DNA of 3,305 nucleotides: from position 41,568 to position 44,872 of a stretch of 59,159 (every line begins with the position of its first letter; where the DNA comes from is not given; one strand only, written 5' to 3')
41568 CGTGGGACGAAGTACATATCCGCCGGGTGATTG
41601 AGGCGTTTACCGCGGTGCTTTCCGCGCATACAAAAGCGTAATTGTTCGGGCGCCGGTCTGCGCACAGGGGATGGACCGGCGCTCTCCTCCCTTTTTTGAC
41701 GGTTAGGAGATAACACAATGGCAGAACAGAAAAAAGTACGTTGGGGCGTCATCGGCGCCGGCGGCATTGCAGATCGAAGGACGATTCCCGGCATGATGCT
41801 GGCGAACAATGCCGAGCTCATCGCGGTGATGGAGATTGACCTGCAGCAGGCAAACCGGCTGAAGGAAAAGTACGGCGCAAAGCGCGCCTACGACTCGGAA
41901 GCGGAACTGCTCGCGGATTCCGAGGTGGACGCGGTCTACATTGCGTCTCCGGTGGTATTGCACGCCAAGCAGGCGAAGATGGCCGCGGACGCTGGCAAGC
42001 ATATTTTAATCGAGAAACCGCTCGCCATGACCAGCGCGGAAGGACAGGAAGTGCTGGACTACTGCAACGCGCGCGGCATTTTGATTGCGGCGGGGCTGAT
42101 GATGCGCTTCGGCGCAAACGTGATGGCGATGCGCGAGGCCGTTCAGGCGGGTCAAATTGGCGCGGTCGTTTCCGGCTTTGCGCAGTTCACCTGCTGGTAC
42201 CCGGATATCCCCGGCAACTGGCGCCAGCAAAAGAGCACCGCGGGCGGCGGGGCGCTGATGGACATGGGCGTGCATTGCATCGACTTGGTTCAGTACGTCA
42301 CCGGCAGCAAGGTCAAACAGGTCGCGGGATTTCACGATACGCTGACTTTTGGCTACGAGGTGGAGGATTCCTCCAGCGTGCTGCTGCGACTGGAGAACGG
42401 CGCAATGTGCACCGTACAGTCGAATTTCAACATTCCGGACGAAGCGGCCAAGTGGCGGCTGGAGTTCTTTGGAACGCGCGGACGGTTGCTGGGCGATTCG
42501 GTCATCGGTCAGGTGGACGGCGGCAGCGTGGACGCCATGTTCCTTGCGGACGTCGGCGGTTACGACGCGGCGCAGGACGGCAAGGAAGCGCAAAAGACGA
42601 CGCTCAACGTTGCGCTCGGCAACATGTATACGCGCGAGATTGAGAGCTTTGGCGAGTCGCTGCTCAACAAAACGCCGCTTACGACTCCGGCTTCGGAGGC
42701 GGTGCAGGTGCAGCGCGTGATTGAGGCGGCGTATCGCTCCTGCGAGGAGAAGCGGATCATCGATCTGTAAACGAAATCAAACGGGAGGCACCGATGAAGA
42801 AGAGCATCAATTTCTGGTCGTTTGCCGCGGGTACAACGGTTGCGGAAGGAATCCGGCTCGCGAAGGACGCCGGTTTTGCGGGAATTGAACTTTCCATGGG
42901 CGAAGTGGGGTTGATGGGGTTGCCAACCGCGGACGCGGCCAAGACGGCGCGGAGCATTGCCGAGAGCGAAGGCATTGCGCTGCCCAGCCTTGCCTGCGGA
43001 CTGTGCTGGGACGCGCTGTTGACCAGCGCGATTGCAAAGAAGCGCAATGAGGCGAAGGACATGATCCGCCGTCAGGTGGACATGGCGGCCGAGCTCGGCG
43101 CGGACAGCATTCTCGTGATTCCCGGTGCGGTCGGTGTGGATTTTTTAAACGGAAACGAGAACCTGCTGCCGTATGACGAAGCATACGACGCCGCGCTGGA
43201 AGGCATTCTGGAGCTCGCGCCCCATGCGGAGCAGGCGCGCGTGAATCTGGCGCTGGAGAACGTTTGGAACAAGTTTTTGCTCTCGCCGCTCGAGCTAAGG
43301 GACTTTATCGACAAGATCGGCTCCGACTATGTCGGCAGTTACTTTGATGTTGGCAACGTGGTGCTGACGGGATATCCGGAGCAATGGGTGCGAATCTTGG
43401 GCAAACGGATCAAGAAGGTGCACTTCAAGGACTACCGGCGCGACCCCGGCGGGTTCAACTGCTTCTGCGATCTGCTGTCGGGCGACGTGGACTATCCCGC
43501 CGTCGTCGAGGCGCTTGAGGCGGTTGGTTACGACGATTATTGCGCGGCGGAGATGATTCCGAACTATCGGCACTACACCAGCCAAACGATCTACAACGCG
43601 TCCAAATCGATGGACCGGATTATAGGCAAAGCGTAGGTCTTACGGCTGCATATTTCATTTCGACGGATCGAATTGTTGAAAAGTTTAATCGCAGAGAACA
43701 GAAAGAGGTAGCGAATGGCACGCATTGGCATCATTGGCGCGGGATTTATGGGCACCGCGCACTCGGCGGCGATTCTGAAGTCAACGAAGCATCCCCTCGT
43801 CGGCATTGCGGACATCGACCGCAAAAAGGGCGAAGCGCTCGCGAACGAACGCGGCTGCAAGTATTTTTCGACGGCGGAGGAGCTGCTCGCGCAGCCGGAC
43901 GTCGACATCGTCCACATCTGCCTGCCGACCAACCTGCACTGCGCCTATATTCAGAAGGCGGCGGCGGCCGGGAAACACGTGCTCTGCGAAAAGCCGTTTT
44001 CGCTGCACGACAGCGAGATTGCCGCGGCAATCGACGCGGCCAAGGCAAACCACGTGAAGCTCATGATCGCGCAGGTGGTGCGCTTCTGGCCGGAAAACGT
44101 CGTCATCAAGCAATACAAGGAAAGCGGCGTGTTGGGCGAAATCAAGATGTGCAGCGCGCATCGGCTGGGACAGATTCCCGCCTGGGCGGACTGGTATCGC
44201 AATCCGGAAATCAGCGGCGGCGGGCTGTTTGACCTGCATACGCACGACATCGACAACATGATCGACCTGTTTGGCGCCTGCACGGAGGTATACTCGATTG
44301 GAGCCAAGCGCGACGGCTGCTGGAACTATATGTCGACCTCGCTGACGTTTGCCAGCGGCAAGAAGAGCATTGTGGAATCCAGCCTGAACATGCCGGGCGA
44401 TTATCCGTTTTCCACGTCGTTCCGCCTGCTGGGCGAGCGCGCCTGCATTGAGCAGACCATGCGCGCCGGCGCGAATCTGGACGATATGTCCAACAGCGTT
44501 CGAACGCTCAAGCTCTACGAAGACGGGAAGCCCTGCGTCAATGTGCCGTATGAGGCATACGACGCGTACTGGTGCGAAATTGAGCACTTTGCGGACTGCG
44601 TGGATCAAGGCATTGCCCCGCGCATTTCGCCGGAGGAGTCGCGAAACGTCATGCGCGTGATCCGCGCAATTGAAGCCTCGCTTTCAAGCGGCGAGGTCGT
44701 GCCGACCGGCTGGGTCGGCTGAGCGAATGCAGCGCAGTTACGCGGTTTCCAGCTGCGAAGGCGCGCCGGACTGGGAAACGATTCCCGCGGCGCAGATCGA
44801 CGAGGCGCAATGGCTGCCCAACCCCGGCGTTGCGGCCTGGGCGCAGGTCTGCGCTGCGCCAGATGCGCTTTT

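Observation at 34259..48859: ROK-controlled importer plus paired dehydrogenase/aminotransferase modules: candidate undescribed (di)amino-sugar or aminocyclitol utilisation system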

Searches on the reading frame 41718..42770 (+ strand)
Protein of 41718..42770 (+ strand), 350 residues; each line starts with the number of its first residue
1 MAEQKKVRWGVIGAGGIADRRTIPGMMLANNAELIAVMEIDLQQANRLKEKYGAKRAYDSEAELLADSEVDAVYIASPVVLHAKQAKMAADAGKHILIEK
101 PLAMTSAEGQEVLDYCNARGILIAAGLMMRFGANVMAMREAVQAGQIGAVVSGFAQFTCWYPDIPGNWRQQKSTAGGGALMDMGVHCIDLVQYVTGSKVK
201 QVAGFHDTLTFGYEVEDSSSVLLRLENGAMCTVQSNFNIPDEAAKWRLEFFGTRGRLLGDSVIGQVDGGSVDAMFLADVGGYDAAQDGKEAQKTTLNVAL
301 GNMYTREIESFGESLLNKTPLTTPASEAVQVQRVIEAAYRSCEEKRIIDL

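Call 3: search_protein_families(library=pfam, proteins=[window:41718-42770:+])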
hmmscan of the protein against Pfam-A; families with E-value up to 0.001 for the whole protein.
window:41718-42770:+ (350 aa): 4 families
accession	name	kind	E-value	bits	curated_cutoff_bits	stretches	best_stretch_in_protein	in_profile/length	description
PF22725.1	GFO_IDH_MocA_C3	-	4.7e-32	111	27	1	136-257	2-123/124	GFO/IDH/MocA C-terminal domain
PF01408.29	GFO_IDH_MocA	-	5.9e-26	92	24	1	7-123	1-116/120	Oxidoreductase family, NAD-binding Rossmann fold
PF02894.22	GFO_IDH_MocA_C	-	7.6e-25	88.4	22.9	1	139-349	1-217/218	Oxidoreductase family, C-terminal alpha/beta domain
PF19858.4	OxRdtase_C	-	0.00025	20.9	26.3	1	183-238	25-80/163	Bacterial oxidoreductases, C-terminal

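Call 5: search_protein_families(library=ncbifam, proteins=[window:41718-42770:+], max_evalue=0.00001)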
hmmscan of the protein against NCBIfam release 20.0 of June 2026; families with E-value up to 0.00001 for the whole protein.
window:41718-42770:+ (350 aa): 9 families
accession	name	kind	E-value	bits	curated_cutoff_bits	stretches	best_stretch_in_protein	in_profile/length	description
TIGR04380.1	myo_inos_iolG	equivalog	8.8e-44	149.7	355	1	7-348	2-329/330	inositol 2-dehydrogenase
NF040723.1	UDP-GlcNAcDh_Arch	equivalog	4.7e-32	111.7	450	1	8-255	2-233/302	UDP-N-acetylglucosamine 3-dehydrogenase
NF041392.1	XylDh_Gfo6_Halo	equivalog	3.8e-29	101.6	350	1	3-349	13-349/350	D-xylose 1-dehydrogenase Gfo6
NF052479.1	LevoglcsnDh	equivalog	4e-29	101.5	650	1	35-208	39-214/386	levoglucosan dehydrogenase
NF008607.0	PRK11579.1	subfamily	3.6e-22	78.8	330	1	5-348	3-343/346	oxidoreductase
NF052679.1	InsChiInosDhIolG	equivalog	4.8e-18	65.3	540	1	7-201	3-191/343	bifunctional inositol 2-dehydrogenase/D-chiro-inositol 1-dehydrogenase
NF007574.0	PRK10206.1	equivalog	1.4e-13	50.6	352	1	49-196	45-188/345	oxidoreductase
NF058563.1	BT_2159_fam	equivalog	2.4e-11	43.3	650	1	8-201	2-189/350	disaccharide 3-dehydrogenase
NF058561.1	BT_2158_fam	equivalog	3.4e-11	42.4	750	1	11-151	40-178/487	glycoside 3-dehydrogenase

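Call 15: search_solved_structures(query=window:41718-42770:+, max_evalue=1e-15)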
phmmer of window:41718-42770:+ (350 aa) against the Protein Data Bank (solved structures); distinct sequences matched with E-value up to 1e-15: 43.
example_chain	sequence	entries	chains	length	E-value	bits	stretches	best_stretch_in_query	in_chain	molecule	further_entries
4koa_A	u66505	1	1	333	3.6e-36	128.2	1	7-271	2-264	1,5-anhydro-D-fructose reductase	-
2glx_A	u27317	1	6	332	1.6e-34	122.7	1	8-271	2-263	1,5-anhydro-D-fructose reductase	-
3evn_A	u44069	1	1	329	4.8e-29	104.8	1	5-258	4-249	Oxidoreductase, Gfo/Idh/MocA family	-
9m3d_B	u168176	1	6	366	6.6e-27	97.7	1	5-343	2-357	DgpA1 from W974-1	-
1ofg_A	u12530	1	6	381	2.8e-26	95.7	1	1-346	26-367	GLUCOSE-FRUCTOSE OXIDOREDUCTASE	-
1ryd_A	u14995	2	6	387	3e-26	95.6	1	1-346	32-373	glucose-fructose oxidoreductase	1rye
3ezy_A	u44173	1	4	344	3.3e-26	95.4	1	7-262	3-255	Dehydrogenase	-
1h6a_A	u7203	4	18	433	4.4e-26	95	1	1-346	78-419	PRECURSOR FORM OF GLUCOSE-FRUCTOSE OXIDOREDUCTASE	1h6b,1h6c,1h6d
1evj_A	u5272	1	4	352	6.3e-26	94.5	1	8-346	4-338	GLUCOSE-FRUCTOSE OXIDOREDUCTASE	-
7xr9_A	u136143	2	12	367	1e-25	93.8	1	5-194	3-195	DgpA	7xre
5a02_A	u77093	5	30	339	3.6e-25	92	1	5-348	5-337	ALDOSE-ALDOSE OXIDOREDUCTASE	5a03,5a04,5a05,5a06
6nor_A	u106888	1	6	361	7.2e-25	91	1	32-349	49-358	Putative NAD dependent dehydrogenase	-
4had_A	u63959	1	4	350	1.8e-24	89.7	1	4-344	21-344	Probable oxidoreductase protein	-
7wzd_A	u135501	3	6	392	4.2e-24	88.5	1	23-240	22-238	4,5-dihydroxyphthalate dehydrogenase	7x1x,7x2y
3e18_A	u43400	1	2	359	8.1e-24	87.6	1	5-255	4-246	oxidoreductase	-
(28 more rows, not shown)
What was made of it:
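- The closest solved relative of Gfo1 is a keto-sugar reductase, 1,5-anhydro-D-fructose reductase (call 15).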

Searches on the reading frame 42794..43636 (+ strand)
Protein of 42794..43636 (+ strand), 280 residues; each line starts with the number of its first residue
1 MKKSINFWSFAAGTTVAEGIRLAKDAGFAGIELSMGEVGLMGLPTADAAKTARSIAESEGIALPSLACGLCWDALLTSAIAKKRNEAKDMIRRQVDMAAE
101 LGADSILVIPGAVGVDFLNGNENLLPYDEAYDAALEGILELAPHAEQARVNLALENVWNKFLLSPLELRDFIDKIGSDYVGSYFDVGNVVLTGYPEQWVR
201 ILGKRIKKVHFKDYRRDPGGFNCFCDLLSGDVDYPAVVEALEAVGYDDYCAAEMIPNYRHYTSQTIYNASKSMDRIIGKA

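Call 3: search_protein_families(library=pfam, proteins=[window:42794-43636:+])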
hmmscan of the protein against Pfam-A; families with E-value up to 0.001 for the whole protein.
window:42794-43636:+ (280 aa): 1 family
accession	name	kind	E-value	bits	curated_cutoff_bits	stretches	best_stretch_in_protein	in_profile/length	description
PF01261.30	AP_endonuc_2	-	3e-40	138.9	31.1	1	20-255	1-230/249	Xylose isomerase-like TIM barrel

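Call 5: search_protein_families(library=ncbifam, proteins=[window:42794-43636:+], max_evalue=0.00001)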
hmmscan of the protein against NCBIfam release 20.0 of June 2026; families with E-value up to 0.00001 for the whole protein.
window:42794-43636:+ (280 aa): 7 families
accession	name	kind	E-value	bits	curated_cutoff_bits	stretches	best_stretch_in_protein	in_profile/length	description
NF009688.0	PRK13209.1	subfamily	3.9e-14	52.3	317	1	12-269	19-269/286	L-ribulose-5-phosphate 3-epimerase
NF009689.0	PRK13210.1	subfamily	1.2e-13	50.8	200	1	11-279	14-281/286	L-ribulose-5-phosphate 3-epimerase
NF041099.2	keto_glucon_epim_IolO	equivalog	3.2e-12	46.3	300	1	6-259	13-251/269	5-keto-L-gluconate epimerase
TIGR00542.1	hxl6Piso_put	equivalog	7.8e-10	38.5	272.15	1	11-258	13-253/279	L-ribulose-5-phosphate 3-epimerase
NF007360.0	PRK09856.1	equivalog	7.5e-08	32.2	305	1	82-266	83-264/276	fructoselysine 3-epimerase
TIGR04379.1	myo_inos_iolE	equivalog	6.2e-07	29.2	290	0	79-217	73-215/290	myo-inosose-2 dehydratase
NF051856.1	PsicseEpim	equivalog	3.2e-06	27.2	300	1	6-253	8-244/287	D-psicose 3-epimerase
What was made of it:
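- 42794..43636 (+): Xylose-isomerase-like TIM barrel (isomerase, epimerase or dehydratase class). Calls 3 and 5.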

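Call 26: search_solved_structures(query=window:42794-43636:+, max_evalue=1e-8)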
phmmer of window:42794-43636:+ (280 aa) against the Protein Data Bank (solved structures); distinct sequences matched with E-value up to 1e-8: 0.
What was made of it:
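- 42794..43636 (+): No PDB sequence hit at 1e-8 (call 26).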

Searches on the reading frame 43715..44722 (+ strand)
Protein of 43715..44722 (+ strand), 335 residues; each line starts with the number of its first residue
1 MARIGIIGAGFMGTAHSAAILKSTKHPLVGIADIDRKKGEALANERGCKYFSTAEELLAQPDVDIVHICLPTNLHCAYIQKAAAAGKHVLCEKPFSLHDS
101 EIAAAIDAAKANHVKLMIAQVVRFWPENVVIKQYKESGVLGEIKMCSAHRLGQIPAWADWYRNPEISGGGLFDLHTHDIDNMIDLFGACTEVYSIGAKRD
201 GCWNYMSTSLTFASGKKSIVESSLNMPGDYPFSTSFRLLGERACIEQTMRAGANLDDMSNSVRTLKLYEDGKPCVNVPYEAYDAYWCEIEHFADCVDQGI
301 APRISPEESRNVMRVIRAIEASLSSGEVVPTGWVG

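Call 3: search_protein_families(library=pfam, proteins=[window:43715-44722:+])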
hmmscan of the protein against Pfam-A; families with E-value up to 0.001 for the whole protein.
window:43715-44722:+ (335 aa): 4 families
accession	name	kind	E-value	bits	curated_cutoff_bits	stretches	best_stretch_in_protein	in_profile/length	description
PF01408.29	GFO_IDH_MocA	-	5.8e-28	98.4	24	1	3-118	2-118/120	Oxidoreductase family, NAD-binding Rossmann fold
PF22725.1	GFO_IDH_MocA_C3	-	2.4e-17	63.5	27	1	131-245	4-123/124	GFO/IDH/MocA C-terminal domain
PF02894.22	GFO_IDH_MocA_C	-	2.1e-14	54.3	22.9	1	136-330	5-217/218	Oxidoreductase family, C-terminal alpha/beta domain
PF03807.23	F420_oxidored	-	0.00053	21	21.6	1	3-76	1-73/94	NADP oxidoreductase coenzyme F420-dependent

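Call 5: search_protein_families(library=ncbifam, proteins=[window:43715-44722:+], max_evalue=0.00001)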
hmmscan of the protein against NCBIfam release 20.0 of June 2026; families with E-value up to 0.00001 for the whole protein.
window:43715-44722:+ (335 aa): 8 families
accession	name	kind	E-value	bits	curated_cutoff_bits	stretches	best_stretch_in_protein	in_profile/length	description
TIGR04380.1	myo_inos_iolG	equivalog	7.8e-41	140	355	1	2-329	2-329/330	inositol 2-dehydrogenase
NF040723.1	UDP-GlcNAcDh_Arch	equivalog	3.7e-35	121.9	450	1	3-320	2-299/302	UDP-N-acetylglucosamine 3-dehydrogenase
NF052479.1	LevoglcsnDh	equivalog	1.5e-23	83.2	650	1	3-195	5-211/386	levoglucosan dehydrogenase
NF008607.0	PRK11579.1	subfamily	2.7e-21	76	330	1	3-193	6-196/346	oxidoreductase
NF041392.1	XylDh_Gfo6_Halo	equivalog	6.8e-17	61.3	350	1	3-170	18-194/350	D-xylose 1-dehydrogenase Gfo6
NF007574.0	PRK10206.1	equivalog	7.7e-16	58.1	352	1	27-231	30-234/345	oxidoreductase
NF058563.1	BT_2159_fam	equivalog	6.2e-12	45.2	650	1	3-157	2-159/350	disaccharide 3-dehydrogenase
NF052679.1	InsChiInosDhIolG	equivalog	7.4e-11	41.6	540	1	3-153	4-159/343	bifunctional inositol 2-dehydrogenase/D-chiro-inositol 1-dehydrogenase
